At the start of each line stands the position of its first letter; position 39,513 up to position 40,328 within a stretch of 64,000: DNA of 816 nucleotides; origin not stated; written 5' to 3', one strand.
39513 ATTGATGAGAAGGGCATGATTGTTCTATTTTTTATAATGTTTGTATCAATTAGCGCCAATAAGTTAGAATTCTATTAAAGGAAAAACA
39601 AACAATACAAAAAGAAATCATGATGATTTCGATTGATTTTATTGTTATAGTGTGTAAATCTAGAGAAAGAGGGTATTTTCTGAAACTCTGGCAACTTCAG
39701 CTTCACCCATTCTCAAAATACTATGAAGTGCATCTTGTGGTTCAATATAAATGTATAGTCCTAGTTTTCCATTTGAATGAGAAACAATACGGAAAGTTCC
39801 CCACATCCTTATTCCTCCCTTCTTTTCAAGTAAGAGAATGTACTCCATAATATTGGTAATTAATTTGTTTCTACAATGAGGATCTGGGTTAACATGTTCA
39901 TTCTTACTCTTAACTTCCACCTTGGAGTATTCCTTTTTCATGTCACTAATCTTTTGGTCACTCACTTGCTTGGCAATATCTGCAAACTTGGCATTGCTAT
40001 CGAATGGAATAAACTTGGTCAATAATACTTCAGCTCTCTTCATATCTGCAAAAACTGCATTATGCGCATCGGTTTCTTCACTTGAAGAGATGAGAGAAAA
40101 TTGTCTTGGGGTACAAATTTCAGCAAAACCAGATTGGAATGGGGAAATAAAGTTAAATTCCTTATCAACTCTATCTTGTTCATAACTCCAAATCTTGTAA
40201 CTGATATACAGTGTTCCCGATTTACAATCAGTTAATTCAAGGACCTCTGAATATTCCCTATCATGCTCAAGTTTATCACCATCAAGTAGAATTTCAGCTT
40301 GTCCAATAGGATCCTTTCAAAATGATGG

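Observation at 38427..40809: Tandem paralogous C2-domain genes; paralogue B splits the first beta-strand across extra introns and needs a DP micro-exon plus a 1-nt correction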

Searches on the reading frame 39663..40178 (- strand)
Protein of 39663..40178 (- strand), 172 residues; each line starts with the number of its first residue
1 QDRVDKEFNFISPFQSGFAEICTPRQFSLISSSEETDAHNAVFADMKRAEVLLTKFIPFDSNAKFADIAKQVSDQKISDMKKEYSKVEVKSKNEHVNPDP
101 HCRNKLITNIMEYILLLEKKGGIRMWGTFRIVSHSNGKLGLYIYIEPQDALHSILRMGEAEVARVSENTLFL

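Call 31: search_protein_representatives(alignment_id=A2)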
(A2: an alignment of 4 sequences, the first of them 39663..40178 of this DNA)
Query: 4 sequences, 171 profile positions. Proteins with E-value up to 0.001 (for the whole library): 5; up to 1e-10: 4; up to 1e-30: 4. The best 5 are listed.
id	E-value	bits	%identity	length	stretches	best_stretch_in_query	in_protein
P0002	1.3e-81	288.8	-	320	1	1-171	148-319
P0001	1.3e-80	285.6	-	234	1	1-171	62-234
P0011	1.0e-73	263.1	-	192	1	1-171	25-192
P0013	3.6e-54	199.5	-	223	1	4-170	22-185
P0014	7.0e-08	48.8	-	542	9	121-150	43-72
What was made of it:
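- Closest known: Mog1/PsbP-like fold. Different: The sequence family was found only in Naegleria-type sequences (call 31).
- A profile search of 1.84 billion representative proteins found only four real hits: three proteins already tied to N. gruberi or its near-identical strain, plus one metagenome fragment (P0013) (call 31).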

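Call 46: predict_structure(alignment_id=A2)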
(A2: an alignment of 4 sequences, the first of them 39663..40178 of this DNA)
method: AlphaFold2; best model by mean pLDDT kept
length: 172 residues; sequences in the alignment: 4
mean_pLDDT: 89.5   pTM: 0.87
mean pLDDT of the five models: 89.5, 88.0, 76.7, 71.0, 35.8
residues with pLDDT >= 90: 133; 70-90: 27; 50-70: 3; < 50: 9
segments of 3 or more residues with pLDDT < 50: 1-4, 150-154
pLDDT, mean of each block of 10 residues (from residue 1): 62 92 94 92 94 95 91 95 95 91 94 94 92 95 87 67 94 89
secondary structure, 60 per line:
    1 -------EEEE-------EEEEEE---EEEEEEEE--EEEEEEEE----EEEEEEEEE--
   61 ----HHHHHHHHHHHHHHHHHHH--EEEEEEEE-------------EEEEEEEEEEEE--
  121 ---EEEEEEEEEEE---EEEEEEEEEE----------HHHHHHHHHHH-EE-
elements in order: E8-11 E19-24 E28-35 E38-45 E50-58 H65-83 E86-93 E107-118 E124-134 E138-147 H158-168
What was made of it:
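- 39660..40313 (-): B exon 5: the end of the C2 domain plus the C-terminal Mog1/PsbP-like domain (residues about 150-321), with a TAG stop at 39662-39660. AF2 model pLDDT 89.5, pTM 0.87 (call 46).
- On Mog1/PsbP superfamily: The model has pLDDT 89.5 and pTM 0.87 (call 46).
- AF2 pLDDT is 89.5 (call 46).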

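Call 57: find_encoding_contigs(protein=P0013, flank=5000, max_places=4)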
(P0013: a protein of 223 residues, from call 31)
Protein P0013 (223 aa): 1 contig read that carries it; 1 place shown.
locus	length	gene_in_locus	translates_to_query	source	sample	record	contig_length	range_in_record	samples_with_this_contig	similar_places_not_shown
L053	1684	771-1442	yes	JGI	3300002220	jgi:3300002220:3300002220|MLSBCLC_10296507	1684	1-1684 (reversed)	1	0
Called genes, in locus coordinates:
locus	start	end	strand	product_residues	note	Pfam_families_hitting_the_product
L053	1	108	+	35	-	?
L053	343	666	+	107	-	PF00168:C2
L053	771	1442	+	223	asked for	-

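Call 61: search_protein_families(library=pfam, alignment_id=A2, max_evalue=10)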
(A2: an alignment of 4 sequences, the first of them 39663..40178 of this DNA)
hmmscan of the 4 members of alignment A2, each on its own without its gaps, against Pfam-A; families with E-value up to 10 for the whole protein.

A. member 1, window:39663-40178:- (172 aa): 0 families

B. families by the number of members that match (of 4 scanned): 4 families
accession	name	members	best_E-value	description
PF20391.3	DUF6686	1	0.025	Family of unknown function (DUF6686)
PF24882.1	WHD_ORC2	1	0.093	ORC2 WHD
PF14655.12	RAB3GAP2_N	1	0.13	Rab3 GTPase-activating protein regulatory subunit N-terminus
PF16499.11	Melibiase_2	1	0.17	Alpha galactosidase A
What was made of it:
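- The C-terminal domain gives no Pfam match even at E<=10 (call 61).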
